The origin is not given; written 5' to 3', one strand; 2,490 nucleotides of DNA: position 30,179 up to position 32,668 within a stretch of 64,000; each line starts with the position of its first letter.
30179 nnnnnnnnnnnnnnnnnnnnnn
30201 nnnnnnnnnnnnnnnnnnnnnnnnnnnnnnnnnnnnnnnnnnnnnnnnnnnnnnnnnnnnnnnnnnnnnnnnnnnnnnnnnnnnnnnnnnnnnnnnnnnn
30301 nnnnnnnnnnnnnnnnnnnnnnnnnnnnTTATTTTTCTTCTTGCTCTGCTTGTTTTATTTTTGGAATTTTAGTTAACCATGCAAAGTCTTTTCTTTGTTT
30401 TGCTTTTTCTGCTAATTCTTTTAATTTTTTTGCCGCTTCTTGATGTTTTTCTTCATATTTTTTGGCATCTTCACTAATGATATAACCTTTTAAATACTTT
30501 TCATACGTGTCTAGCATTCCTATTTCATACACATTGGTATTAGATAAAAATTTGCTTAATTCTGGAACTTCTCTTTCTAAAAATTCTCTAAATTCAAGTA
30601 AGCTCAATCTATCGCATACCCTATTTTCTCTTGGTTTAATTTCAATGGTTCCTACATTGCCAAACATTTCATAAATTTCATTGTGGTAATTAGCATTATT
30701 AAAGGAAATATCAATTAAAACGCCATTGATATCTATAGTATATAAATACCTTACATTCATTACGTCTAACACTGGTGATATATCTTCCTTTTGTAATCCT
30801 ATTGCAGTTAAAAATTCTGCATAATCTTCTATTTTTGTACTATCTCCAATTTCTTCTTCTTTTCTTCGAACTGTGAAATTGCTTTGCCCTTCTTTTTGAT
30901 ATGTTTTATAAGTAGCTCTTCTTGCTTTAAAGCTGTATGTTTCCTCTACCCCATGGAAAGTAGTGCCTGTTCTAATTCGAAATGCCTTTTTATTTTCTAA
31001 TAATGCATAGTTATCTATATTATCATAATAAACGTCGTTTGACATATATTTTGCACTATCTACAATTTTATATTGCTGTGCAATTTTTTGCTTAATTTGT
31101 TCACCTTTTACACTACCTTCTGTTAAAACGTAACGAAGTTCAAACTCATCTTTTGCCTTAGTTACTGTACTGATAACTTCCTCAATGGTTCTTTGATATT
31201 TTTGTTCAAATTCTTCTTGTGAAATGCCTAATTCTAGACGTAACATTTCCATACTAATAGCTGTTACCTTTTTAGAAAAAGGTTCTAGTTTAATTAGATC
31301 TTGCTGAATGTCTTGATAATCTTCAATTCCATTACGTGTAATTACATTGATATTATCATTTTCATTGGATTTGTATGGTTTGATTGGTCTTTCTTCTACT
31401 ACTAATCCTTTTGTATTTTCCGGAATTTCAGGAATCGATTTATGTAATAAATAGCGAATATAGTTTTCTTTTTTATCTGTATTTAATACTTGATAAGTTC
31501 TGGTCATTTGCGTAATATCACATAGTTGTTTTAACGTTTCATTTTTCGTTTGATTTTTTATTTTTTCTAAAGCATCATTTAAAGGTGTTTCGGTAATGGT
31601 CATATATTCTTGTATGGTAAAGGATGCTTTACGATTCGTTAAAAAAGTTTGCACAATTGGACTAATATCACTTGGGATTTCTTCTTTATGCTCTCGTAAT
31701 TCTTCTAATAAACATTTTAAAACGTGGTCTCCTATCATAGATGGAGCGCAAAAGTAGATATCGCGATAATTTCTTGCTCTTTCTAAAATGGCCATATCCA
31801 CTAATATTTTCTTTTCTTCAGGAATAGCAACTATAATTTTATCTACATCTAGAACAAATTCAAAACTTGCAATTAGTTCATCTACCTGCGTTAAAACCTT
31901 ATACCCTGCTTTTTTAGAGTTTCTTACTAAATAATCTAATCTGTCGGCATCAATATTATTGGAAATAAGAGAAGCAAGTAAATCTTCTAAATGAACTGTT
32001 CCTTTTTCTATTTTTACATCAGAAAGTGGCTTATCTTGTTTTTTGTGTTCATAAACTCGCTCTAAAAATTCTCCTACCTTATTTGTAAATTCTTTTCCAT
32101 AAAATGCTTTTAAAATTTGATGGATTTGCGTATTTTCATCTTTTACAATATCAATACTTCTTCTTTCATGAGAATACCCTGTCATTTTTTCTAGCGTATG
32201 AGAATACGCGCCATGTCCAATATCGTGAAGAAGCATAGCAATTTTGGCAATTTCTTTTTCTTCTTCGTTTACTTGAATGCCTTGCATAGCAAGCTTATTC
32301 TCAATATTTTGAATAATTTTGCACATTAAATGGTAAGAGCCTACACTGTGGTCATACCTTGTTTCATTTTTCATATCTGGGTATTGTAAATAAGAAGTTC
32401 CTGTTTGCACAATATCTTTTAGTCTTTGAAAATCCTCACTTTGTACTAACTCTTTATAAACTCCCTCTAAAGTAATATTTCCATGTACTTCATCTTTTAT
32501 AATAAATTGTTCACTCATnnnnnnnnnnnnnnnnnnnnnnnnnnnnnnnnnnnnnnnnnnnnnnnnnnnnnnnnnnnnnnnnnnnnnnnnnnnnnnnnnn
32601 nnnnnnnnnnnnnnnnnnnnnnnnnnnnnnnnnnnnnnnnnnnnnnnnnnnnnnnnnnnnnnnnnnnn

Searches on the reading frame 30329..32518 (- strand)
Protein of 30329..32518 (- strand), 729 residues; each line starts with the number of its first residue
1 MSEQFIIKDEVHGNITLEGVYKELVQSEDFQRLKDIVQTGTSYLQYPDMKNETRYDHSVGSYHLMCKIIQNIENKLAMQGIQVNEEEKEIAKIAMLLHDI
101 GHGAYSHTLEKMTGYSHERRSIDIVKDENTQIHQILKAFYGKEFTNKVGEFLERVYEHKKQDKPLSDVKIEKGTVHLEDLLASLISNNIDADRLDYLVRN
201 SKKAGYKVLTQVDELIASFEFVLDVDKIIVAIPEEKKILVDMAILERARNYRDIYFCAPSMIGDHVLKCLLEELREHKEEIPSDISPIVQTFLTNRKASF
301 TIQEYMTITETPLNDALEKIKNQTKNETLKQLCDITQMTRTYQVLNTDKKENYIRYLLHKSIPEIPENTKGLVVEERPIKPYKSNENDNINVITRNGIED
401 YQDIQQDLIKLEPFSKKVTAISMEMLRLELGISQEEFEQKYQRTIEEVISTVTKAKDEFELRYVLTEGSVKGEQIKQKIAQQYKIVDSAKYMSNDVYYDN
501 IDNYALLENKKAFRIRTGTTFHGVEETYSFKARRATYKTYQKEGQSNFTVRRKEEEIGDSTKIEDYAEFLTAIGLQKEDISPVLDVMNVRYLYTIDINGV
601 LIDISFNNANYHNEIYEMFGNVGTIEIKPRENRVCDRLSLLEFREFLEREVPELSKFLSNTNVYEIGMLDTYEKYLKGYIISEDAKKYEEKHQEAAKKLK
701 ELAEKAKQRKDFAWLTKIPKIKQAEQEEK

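Call 49: search_protein_families(library=pfam, proteins=[window:30329-32518:-], max_evalue=0.001)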
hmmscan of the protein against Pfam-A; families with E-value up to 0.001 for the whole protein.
window:30329-32518:- (729 aa): 1 family
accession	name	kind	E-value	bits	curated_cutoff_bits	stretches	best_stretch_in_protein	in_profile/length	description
PF01966.28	HD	-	9.8e-08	32.7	22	1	54-132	1-73/116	HD domain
